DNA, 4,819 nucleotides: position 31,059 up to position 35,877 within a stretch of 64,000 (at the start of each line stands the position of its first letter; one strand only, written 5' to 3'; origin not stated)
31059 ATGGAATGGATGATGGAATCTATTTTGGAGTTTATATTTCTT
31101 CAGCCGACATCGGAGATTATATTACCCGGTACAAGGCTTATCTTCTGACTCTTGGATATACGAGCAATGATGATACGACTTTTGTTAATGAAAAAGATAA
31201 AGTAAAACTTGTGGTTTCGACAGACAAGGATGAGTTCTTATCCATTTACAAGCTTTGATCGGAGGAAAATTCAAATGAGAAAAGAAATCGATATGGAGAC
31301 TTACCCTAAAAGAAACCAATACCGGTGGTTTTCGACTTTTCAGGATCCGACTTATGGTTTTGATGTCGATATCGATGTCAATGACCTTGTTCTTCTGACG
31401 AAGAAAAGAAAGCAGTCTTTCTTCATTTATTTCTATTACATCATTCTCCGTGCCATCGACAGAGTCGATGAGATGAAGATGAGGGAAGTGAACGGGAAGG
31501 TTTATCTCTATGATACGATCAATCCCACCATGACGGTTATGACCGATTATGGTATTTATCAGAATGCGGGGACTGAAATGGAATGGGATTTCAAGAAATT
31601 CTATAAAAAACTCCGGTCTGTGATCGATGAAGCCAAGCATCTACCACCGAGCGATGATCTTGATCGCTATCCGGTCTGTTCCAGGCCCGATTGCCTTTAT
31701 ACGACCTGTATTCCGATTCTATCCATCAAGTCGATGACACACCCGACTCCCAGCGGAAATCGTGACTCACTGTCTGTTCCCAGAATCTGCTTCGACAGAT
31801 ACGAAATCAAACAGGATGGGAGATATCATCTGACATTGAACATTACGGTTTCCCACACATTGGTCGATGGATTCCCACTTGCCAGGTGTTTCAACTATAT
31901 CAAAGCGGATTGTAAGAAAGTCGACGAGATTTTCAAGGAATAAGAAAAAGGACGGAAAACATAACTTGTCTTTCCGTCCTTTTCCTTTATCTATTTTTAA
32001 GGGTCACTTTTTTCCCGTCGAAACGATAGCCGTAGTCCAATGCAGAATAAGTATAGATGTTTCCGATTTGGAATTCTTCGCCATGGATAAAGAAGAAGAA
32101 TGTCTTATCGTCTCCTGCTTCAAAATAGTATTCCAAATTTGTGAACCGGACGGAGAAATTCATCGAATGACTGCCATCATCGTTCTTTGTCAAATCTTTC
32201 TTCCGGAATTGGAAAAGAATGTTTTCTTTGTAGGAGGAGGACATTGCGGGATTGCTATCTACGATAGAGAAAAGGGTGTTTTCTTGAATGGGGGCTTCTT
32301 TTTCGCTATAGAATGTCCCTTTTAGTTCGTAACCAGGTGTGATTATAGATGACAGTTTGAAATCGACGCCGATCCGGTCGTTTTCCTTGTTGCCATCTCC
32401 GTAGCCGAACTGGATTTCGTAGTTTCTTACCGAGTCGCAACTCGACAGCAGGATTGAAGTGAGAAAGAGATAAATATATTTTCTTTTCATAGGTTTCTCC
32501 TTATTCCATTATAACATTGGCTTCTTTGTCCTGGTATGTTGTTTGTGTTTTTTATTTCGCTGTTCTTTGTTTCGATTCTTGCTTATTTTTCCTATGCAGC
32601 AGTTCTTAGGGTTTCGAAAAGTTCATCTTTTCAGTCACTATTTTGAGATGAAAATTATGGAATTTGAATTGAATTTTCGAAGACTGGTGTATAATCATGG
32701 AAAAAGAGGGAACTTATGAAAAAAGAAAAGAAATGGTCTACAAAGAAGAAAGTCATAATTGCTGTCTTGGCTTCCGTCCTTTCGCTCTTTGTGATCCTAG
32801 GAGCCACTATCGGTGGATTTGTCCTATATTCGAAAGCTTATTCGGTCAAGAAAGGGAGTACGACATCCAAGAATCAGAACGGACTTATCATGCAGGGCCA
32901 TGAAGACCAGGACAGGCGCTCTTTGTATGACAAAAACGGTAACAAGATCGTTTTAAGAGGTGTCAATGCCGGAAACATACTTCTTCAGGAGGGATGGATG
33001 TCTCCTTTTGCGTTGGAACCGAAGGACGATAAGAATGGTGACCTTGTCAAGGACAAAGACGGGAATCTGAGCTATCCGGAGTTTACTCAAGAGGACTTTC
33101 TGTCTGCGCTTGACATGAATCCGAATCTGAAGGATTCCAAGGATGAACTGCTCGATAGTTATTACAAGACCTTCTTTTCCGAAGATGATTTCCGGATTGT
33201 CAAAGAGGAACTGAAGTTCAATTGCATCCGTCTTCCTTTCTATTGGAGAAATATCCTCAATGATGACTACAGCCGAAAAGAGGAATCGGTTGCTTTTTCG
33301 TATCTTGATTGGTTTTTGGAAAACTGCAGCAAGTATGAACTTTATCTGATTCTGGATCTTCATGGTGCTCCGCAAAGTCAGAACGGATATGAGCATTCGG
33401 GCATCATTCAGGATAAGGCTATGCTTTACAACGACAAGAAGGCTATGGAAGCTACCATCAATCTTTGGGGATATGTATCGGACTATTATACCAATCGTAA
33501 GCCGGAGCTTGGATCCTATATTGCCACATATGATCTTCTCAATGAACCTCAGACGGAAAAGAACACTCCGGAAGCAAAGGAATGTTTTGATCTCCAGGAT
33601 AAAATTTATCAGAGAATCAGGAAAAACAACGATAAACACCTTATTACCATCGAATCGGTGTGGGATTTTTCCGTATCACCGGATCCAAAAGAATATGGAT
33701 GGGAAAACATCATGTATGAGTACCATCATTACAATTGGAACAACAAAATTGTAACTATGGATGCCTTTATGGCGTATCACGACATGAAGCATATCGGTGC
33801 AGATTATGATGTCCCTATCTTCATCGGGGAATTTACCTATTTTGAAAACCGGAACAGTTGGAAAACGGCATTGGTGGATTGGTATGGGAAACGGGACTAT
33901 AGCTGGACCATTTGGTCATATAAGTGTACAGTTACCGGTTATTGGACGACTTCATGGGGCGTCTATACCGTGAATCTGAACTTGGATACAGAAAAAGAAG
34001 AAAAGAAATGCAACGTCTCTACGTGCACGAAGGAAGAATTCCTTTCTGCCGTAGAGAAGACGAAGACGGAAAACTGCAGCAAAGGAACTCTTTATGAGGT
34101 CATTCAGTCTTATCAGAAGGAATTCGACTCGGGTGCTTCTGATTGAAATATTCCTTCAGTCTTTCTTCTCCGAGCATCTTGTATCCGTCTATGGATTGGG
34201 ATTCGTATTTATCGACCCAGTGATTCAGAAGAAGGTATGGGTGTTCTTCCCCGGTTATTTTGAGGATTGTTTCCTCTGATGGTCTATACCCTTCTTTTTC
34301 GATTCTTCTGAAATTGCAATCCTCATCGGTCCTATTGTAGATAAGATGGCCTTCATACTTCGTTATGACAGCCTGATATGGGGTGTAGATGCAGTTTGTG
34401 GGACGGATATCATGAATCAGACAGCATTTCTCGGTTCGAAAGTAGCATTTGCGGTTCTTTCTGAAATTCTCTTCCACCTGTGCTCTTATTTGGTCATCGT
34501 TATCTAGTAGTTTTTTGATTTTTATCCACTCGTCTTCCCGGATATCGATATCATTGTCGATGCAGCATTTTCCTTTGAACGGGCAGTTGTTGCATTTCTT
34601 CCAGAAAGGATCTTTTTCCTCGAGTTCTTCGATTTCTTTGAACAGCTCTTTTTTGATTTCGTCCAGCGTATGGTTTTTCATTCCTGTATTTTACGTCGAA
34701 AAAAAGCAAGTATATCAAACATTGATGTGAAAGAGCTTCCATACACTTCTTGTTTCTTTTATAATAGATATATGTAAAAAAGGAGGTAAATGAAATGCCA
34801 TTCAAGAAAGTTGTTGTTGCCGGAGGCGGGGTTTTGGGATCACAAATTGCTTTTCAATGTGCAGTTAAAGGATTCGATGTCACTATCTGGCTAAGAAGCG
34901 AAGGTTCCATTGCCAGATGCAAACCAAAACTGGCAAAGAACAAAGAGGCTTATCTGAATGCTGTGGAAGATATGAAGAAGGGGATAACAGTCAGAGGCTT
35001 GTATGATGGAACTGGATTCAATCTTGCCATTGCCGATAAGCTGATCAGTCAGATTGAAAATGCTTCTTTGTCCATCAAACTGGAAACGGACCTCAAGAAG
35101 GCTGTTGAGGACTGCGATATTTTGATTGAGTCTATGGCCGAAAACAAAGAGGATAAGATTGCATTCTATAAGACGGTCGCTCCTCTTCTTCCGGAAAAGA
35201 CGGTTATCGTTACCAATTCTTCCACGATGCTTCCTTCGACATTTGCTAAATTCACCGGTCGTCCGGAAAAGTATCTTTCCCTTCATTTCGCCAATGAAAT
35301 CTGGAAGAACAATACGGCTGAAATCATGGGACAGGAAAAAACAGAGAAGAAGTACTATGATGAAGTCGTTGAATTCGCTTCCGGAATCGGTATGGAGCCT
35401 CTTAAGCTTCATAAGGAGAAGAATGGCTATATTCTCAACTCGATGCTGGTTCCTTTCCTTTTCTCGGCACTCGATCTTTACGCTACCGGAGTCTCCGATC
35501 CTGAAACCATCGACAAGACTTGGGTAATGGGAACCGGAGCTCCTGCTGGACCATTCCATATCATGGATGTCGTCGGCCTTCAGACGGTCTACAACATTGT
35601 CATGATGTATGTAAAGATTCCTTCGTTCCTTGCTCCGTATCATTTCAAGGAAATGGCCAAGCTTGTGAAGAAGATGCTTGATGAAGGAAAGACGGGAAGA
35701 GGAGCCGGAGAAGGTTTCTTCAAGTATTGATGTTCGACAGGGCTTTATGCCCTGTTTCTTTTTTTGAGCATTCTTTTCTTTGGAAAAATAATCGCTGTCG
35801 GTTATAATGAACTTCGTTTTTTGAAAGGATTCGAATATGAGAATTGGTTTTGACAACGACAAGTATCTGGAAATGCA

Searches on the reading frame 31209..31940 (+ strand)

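Call 19: search_protein_families(library=pfam, proteins=[window:31209-31940:+], max_evalue=0.001)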
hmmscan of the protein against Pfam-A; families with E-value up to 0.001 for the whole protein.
window:31209-31940:+ (244 aa): 1 family
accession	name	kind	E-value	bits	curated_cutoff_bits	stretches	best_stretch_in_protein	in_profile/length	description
PF00302.23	CAT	-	9.6e-16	58.8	23.5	1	26-231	5-204/205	Chloramphenicol acetyltransferase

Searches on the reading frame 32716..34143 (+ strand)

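Call 19: search_protein_families(library=pfam, proteins=[window:32716-34143:+], max_evalue=0.001)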
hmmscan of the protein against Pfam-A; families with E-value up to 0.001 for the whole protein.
window:32716-34143:+ (476 aa): 1 family
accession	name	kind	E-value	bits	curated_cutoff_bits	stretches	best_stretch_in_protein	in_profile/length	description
PF00150.24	Cellulase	-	1.7e-21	77.4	23.5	1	150-402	18-268/272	Cellulase (glycosyl hydrolase family 5)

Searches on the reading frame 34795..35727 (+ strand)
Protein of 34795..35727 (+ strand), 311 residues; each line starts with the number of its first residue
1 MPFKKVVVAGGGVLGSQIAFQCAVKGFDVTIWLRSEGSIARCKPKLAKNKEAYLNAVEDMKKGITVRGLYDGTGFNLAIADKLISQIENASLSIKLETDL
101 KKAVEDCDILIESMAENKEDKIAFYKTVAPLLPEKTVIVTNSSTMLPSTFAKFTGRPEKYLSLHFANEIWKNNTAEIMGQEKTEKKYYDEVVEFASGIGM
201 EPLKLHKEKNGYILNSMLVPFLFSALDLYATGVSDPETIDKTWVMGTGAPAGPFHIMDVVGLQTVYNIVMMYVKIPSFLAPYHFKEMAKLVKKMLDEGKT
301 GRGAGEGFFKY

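Call 19: search_protein_families(library=pfam, proteins=[window:34795-35727:+], max_evalue=0.001)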
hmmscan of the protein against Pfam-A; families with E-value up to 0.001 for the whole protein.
window:34795-35727:+ (311 aa): 4 families
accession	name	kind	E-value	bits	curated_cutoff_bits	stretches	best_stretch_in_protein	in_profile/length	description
PF02737.24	3HCDH_N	-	8.7e-32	110.9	22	1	5-207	1-178/180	3-hydroxyacyl-CoA dehydrogenase, NAD binding domain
PF00725.27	3HCDH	-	2.2e-19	70.2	22.1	1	211-311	1-97/97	3-hydroxyacyl-CoA dehydrogenase, C-terminal domain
PF01210.29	NAD_Gly3P_dh_N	-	0.00013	22.4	23.1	0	5-45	1-41/158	NAD-dependent glycerol-3-phosphate dehydrogenase N-terminus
PF03446.21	NAD_binding_2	-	0.00038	20.9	21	0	6-61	2-57/161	NAD binding domain of 6-phosphogluconate dehydrogenase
